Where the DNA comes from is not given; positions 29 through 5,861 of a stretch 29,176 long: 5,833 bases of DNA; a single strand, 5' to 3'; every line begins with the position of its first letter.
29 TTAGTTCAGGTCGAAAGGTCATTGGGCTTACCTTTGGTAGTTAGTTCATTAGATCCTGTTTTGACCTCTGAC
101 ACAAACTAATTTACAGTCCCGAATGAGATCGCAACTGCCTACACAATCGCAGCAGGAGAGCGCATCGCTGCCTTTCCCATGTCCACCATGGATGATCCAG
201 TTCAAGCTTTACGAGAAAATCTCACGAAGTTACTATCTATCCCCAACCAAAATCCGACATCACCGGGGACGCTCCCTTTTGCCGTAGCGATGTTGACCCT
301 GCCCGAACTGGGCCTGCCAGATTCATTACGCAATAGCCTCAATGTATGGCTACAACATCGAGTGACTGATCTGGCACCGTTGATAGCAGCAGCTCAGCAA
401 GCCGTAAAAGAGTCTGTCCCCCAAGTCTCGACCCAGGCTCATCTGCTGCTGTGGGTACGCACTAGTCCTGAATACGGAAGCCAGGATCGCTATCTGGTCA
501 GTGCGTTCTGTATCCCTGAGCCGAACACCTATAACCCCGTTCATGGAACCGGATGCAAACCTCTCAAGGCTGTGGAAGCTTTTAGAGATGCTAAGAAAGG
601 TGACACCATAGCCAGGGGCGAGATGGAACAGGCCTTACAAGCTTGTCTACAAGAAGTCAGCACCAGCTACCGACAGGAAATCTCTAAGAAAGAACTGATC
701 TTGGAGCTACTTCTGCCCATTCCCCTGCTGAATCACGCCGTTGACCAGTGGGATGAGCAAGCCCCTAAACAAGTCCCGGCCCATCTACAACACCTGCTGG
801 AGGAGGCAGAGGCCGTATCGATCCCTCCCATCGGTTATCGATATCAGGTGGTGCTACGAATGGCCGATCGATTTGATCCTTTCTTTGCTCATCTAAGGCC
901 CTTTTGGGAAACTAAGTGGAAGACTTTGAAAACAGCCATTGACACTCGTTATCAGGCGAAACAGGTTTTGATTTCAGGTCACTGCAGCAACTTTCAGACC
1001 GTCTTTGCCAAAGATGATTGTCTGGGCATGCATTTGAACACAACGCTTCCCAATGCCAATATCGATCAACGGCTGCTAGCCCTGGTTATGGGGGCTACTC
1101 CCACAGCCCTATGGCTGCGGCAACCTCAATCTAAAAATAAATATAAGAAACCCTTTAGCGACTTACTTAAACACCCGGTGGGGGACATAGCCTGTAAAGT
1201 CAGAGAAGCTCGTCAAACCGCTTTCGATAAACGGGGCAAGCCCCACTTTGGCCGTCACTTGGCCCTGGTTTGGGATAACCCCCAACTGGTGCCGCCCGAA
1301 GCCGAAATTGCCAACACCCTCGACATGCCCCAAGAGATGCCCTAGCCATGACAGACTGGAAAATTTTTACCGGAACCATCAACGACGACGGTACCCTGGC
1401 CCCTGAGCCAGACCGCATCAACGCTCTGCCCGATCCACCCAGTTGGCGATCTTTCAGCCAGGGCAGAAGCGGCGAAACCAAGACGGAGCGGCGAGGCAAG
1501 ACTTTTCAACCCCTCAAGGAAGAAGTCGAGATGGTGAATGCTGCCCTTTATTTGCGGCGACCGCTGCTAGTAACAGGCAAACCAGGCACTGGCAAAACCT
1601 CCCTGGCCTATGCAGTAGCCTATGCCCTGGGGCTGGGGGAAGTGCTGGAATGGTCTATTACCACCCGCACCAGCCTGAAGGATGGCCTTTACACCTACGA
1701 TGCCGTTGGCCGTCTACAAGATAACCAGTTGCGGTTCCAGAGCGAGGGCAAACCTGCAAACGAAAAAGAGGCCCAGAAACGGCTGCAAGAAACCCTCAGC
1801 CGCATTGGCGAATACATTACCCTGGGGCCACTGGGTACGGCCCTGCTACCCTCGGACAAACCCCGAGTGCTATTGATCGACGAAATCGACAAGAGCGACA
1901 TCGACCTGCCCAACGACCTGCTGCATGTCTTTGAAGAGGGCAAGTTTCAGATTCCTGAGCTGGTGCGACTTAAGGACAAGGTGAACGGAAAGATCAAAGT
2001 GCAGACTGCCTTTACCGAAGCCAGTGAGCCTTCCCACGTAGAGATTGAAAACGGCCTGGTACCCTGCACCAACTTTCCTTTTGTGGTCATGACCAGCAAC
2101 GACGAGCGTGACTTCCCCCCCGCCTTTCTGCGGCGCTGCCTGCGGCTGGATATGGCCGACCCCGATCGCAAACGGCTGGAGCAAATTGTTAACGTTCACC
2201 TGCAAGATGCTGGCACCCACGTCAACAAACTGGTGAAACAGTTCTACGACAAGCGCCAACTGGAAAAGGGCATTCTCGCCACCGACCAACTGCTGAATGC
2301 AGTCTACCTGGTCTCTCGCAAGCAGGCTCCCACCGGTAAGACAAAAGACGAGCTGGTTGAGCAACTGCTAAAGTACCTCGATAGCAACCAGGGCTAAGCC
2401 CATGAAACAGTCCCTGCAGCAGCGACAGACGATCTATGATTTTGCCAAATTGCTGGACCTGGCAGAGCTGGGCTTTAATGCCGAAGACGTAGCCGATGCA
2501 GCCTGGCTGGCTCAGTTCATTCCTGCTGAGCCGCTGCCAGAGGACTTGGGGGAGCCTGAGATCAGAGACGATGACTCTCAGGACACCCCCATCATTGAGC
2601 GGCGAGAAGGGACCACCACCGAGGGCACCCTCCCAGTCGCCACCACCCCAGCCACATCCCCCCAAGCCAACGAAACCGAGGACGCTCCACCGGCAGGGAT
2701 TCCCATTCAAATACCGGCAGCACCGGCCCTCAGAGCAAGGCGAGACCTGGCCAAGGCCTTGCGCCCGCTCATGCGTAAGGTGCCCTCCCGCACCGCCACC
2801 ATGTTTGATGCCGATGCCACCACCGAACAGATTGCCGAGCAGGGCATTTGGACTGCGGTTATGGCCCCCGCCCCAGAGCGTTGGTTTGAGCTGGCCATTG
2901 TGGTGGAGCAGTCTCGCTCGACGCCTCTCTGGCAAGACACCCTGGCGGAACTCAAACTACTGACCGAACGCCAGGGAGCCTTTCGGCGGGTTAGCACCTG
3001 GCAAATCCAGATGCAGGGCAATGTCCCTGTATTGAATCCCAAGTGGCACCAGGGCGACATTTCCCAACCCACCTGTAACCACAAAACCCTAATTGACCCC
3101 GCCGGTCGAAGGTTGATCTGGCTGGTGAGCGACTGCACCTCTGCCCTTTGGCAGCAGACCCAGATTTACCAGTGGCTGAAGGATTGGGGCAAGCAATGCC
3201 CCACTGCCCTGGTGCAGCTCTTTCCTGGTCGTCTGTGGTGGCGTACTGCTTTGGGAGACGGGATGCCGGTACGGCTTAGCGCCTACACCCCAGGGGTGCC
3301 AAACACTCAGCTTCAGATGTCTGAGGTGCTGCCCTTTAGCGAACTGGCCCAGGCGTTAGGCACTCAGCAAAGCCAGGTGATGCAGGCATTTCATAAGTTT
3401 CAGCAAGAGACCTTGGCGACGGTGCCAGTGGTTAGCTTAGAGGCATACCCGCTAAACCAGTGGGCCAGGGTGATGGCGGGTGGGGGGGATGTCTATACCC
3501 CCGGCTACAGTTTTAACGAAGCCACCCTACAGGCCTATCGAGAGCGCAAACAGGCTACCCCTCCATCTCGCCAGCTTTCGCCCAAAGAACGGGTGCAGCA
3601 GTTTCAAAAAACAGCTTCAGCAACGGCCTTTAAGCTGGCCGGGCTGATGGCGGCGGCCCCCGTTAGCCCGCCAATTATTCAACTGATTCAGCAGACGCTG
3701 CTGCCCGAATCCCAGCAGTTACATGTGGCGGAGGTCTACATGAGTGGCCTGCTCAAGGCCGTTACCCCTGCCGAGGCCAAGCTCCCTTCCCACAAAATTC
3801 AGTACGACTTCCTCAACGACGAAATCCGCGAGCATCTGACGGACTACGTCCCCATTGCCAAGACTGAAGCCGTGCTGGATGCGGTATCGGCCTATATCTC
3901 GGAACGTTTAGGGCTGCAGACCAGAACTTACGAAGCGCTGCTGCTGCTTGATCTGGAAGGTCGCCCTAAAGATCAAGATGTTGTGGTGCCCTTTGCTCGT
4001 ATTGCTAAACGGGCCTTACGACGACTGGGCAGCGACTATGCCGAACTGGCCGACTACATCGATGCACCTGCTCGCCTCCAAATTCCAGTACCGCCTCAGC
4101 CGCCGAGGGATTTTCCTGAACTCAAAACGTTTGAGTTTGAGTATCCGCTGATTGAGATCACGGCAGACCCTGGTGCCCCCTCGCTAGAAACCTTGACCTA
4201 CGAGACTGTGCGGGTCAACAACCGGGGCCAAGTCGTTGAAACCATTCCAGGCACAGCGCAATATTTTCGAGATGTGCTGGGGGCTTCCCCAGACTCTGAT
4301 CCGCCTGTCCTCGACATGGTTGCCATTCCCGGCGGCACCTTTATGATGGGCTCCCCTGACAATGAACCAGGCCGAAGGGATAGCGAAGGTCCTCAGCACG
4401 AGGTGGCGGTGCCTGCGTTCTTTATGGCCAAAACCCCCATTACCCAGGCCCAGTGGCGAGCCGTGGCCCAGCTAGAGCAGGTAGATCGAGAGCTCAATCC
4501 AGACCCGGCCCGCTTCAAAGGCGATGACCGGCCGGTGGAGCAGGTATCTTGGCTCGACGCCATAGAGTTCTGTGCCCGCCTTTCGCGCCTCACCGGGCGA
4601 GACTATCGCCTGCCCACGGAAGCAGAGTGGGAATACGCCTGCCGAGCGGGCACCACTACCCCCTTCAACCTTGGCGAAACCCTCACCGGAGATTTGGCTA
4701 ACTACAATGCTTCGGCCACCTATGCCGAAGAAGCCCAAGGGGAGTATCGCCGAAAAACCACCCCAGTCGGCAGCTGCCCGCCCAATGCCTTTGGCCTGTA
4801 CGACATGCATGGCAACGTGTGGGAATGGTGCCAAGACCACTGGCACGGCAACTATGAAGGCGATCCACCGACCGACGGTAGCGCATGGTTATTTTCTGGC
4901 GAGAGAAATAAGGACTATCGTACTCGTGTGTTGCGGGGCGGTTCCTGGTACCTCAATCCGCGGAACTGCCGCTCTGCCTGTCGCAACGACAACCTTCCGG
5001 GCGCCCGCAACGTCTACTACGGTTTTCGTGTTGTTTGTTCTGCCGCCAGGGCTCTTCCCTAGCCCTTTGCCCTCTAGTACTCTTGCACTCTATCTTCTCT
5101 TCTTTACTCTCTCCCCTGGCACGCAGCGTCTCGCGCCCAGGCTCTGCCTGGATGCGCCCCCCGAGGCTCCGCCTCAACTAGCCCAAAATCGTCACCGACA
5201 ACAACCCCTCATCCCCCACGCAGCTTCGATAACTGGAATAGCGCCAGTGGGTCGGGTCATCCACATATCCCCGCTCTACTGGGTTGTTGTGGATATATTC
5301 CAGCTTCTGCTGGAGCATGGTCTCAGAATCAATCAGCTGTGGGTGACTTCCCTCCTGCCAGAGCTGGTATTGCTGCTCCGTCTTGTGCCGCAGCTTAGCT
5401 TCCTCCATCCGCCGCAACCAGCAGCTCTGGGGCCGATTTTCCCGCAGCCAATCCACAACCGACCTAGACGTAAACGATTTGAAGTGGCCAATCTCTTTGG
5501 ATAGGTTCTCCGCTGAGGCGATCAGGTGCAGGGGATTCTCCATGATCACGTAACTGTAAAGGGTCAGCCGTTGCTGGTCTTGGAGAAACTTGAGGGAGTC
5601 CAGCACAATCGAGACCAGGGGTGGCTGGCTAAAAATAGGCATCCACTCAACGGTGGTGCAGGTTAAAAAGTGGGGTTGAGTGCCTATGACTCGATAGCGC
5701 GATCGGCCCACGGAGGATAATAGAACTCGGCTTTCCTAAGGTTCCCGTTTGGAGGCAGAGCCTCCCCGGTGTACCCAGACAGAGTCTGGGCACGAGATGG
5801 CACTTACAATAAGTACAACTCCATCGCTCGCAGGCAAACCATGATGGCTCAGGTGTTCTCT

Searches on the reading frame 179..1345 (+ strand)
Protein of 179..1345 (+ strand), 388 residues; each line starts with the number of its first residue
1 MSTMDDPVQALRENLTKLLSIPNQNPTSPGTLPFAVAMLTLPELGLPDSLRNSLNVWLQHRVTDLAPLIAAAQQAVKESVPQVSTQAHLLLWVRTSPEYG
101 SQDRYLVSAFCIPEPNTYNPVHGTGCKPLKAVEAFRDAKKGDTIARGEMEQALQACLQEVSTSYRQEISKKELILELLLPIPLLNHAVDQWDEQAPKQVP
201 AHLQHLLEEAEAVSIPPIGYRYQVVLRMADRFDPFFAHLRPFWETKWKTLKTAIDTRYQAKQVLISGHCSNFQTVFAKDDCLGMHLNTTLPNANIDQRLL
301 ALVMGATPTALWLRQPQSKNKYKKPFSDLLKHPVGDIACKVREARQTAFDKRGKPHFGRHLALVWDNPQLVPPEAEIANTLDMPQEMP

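Call 11: search_protein_families(library=pfam, proteins=[window:179-1345:+], max_evalue=0.01)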
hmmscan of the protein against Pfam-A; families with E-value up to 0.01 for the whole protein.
window:179-1345:+ (388 aa): 2 families
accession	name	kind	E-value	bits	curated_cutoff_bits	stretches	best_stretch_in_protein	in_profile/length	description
PF20028.4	VMAP-C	-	8.2e-29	101.6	27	1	138-368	22-226/226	vWA-MoxR associated protein C-terminal domain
PF19963.4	VMAP-M1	-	5.8e-09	37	25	1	8-93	31-113/113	vWA-MoxR associated protein middle region (VMAP-M) 1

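Call 54: search_protein_families(library=ncbifam, proteins=[window:179-1345:+], max_evalue=1)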
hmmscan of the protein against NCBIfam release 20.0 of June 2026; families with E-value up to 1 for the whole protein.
window:179-1345:+ (388 aa): 1 family
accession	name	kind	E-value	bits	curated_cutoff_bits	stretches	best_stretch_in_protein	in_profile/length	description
NF006175.0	PRK08311.2-3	subfamily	0.11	11.9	244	1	133-206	9-82/244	RNA polymerase sigma factor SigI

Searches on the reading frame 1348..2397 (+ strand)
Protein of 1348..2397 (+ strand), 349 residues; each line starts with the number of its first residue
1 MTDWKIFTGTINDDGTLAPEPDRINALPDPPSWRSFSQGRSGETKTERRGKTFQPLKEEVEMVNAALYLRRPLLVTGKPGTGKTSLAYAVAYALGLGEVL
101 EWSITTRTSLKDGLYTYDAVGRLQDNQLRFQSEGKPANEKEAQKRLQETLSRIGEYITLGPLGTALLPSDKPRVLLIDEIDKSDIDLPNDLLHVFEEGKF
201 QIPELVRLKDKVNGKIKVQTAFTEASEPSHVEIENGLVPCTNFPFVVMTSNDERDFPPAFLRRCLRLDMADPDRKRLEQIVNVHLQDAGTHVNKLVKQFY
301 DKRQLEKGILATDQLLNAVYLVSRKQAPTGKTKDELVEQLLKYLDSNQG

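Call 11: search_protein_families(library=pfam, proteins=[window:1348-2397:+], max_evalue=0.01)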
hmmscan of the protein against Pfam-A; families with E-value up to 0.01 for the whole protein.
window:1348-2397:+ (349 aa): 11 families
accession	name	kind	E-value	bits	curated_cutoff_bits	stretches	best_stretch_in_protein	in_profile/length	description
PF00004.35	AAA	-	3.8e-09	37.5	21.2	1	73-264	1-123/131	ATPase family associated with various cellular activities (AAA)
PF07728.20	AAA_5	-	9.4e-09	35.8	22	1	72-263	1-138/139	AAA domain (dynein-related subfamily)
PF07724.20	AAA_2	-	1.1e-05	26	27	1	74-201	7-105/166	AAA domain (Cdc48 subfamily)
PF13401.12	AAA_22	-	6.6e-05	23.7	27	1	70-201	5-117/130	AAA domain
PF13191.12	AAA_16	-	0.0001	23.3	32.6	1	60-185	16-146/167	AAA ATPase domain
PF00158.32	Sigma54_activat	-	0.002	18.3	20.2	0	56-90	8-42/168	Sigma-54 interaction domain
PF20720.3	nSTAND3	-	0.0023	18.1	27.2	1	67-94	14-41/155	Novel STAND NTPase 3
PF13481.12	AAA_25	-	0.003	17.6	27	0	71-98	34-61/195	AAA domain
PF06068.19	TIP49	-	0.0048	16.6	23.8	0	60-95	40-75/347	TIP49 P-loop domain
PF13245.12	AAA_19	-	0.0059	17.2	25.1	0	69-195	10-114/134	AAA domain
PF20030.5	bpMoxR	-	0.0078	15.7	27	0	58-134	19-93/205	MoxR domain in the MoxR-vWA-beta-propeller ternary systems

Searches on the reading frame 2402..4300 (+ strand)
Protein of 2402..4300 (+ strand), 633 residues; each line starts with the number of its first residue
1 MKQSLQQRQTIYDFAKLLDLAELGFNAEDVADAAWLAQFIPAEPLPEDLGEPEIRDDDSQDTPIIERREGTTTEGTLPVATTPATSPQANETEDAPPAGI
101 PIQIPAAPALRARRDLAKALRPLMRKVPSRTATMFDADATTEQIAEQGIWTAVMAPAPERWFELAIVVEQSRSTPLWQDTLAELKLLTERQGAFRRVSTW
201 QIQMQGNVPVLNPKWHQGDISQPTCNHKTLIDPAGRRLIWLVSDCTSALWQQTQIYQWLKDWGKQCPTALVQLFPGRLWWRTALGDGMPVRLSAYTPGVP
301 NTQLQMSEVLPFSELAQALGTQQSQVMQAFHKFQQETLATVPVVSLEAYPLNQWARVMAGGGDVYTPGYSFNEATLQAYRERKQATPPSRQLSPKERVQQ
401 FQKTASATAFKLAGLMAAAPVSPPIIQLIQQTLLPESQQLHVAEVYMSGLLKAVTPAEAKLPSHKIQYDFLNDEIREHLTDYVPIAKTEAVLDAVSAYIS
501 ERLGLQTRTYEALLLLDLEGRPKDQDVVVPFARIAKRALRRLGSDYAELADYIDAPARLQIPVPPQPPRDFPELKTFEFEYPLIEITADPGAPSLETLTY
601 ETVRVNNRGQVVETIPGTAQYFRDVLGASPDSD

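Call 54: search_protein_families(library=ncbifam, proteins=[window:2402-4300:+], max_evalue=1)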
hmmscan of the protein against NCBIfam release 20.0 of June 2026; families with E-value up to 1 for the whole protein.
window:2402-4300:+ (633 aa): 1 family
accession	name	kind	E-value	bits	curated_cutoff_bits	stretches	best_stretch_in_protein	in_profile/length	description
NF041121.1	SAV_2336_NTERM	domain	1.5e-119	400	200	1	27-504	2-474/475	SAV_2336 N-terminal domain-related protein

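Call 55: search_protein_families(library=pfam, proteins=[window:2402-4300:+], max_evalue=5)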
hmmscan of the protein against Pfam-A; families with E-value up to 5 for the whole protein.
window:2402-4300:+ (633 aa): 3 families
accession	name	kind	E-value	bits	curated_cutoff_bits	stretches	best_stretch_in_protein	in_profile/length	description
PF13518.12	HTH_28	-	0.035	14.6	25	1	253-276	27-49/52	Helix-turn-helix domain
PF22451.2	NirdL-like_HTH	-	0.088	12.8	27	1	311-336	18-43/47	Siroheme decarboxylase NirDL-like HTH domain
PF13384.12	HTH_23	-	0.12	12.7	24.6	1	309-337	17-45/50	Homeodomain-like domain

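Call 74: search_solved_structures(query=window:2402-4300:+, max_evalue=1)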
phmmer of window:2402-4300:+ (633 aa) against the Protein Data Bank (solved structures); distinct sequences matched with E-value up to 1: 0.

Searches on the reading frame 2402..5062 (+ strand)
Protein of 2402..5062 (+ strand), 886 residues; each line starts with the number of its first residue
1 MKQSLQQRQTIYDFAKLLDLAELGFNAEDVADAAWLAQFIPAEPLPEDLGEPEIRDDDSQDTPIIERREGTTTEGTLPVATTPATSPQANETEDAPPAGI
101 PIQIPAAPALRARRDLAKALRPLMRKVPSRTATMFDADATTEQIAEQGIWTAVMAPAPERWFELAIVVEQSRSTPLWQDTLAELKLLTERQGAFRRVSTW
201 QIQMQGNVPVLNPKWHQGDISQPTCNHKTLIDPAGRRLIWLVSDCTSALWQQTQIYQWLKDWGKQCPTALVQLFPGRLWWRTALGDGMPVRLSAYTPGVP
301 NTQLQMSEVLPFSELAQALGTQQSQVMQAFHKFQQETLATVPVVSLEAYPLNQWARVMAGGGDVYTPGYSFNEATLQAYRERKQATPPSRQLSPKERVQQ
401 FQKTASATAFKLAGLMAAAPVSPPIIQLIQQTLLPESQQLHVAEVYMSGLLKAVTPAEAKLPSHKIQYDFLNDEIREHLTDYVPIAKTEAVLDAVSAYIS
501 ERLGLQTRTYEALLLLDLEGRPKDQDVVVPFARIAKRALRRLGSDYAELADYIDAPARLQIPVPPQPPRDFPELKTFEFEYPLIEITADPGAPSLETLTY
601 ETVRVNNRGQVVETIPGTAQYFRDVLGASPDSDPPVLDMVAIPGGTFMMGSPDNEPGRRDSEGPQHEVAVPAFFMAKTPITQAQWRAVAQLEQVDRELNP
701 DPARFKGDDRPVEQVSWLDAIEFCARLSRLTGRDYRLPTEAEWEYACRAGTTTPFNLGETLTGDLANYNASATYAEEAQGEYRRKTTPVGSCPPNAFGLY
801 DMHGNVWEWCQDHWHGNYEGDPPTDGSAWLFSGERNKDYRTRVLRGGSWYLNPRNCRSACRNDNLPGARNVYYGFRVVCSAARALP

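Call 11: search_protein_families(library=pfam, proteins=[window:2402-5062:+], max_evalue=0.01)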
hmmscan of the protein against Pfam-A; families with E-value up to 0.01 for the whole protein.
window:2402-5062:+ (886 aa): 1 family
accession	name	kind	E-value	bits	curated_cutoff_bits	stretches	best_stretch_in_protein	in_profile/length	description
PF03781.23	FGE-sulfatase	-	2.9e-59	201.3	23.3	1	638-878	4-254/255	Sulfatase-modifying factor enzyme 1-like domain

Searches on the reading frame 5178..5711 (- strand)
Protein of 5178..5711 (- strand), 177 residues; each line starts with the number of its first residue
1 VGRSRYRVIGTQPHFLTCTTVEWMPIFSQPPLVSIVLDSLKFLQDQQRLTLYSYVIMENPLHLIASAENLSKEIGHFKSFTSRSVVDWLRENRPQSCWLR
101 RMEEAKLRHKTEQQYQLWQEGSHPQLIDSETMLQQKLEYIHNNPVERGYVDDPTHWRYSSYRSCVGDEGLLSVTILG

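Call 11: search_protein_families(library=pfam, proteins=[window:5178-5711:-], max_evalue=0.01)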
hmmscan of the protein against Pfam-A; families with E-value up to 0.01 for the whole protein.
window:5178-5711:- (177 aa): 0 families

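Call 54: search_protein_families(library=ncbifam, proteins=[window:5178-5711:-], max_evalue=1)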
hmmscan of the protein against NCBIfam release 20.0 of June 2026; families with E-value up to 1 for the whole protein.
window:5178-5711:- (177 aa): 3 families
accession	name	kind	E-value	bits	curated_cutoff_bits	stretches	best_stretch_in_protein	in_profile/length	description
NF047646.1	REP_Tyr_transpos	equivalog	3.4e-26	91.9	80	1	11-159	9-146/146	REP-associated tyrosine transposase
NF010568.0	PRK13961.1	equivalog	0.15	11.2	251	1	97-163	64-130/297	phosphoribosylaminoimidazolesuccinocarboxamide synthase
TIGR01791.2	CM_archaeal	equivalog_domain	0.19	11.8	66.95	1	61-110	16-65/83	chorismate mutase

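Call 55: search_protein_families(library=pfam, proteins=[window:5178-5711:-], max_evalue=5)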
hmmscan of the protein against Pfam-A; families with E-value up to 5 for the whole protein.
window:5178-5711:- (177 aa): 0 families
